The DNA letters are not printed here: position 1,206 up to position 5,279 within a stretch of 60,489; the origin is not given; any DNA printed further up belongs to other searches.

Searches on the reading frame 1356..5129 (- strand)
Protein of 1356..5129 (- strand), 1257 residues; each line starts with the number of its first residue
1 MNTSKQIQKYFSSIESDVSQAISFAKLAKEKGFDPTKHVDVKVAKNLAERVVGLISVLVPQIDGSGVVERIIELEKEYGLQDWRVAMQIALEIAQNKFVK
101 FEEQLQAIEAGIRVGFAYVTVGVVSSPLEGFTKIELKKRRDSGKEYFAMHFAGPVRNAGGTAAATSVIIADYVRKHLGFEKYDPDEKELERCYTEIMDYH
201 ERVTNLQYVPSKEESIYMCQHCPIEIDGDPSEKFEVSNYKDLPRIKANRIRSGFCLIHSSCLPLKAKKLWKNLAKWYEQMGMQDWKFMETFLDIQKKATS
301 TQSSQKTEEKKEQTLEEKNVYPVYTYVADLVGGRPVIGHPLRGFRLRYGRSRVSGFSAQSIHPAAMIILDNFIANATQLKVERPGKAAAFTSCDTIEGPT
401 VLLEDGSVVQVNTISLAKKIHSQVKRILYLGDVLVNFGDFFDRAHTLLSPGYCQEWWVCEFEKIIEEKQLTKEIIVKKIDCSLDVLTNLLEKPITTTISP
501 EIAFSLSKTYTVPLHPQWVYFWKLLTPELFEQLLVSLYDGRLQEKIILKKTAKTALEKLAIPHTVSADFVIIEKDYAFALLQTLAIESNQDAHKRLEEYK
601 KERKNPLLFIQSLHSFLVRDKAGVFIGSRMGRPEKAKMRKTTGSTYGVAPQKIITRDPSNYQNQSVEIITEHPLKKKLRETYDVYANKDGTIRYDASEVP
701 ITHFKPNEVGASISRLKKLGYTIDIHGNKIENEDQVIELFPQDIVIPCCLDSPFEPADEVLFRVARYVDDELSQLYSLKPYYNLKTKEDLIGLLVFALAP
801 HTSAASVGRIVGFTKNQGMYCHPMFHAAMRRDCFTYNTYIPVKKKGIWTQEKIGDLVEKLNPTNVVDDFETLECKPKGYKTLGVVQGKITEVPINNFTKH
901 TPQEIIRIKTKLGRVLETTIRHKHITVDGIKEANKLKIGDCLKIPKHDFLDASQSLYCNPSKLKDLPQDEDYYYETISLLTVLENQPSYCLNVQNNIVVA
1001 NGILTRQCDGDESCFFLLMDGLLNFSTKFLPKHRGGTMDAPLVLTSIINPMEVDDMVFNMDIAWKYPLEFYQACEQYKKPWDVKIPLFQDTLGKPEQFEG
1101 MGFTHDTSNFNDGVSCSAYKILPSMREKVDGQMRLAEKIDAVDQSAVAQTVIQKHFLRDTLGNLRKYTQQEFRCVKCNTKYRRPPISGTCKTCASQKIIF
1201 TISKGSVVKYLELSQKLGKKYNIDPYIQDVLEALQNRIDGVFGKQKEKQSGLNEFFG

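Call 8: search_protein_families(library=pfam, proteins=[window:1356-5129:-], max_evalue=0.001)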
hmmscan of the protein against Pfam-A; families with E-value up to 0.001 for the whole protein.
window:1356-5129:- (1257 aa): 4 families
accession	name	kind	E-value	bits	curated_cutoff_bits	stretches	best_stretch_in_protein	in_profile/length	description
PF24846.1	PolC_DP2_cat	-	2.2e-104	349.1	24.3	2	670-833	21-177/299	DNA polymerase II large subunit DP2, catalytic domain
PF24844.1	PolC_DP2_central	-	3.7e-90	302.9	24.3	1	316-641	4-298/372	DNA polymerase II large subunit DP2, central domain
PF03833.19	PolC_DP2_N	-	1.4e-78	264.3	24.3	1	9-292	1-269/271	DNA polymerase II large subunit DP2, N-terminal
PF14890.11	Intein_splicing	-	6.1e-10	39.5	35.8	1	850-1004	9-152/155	Intein splicing domain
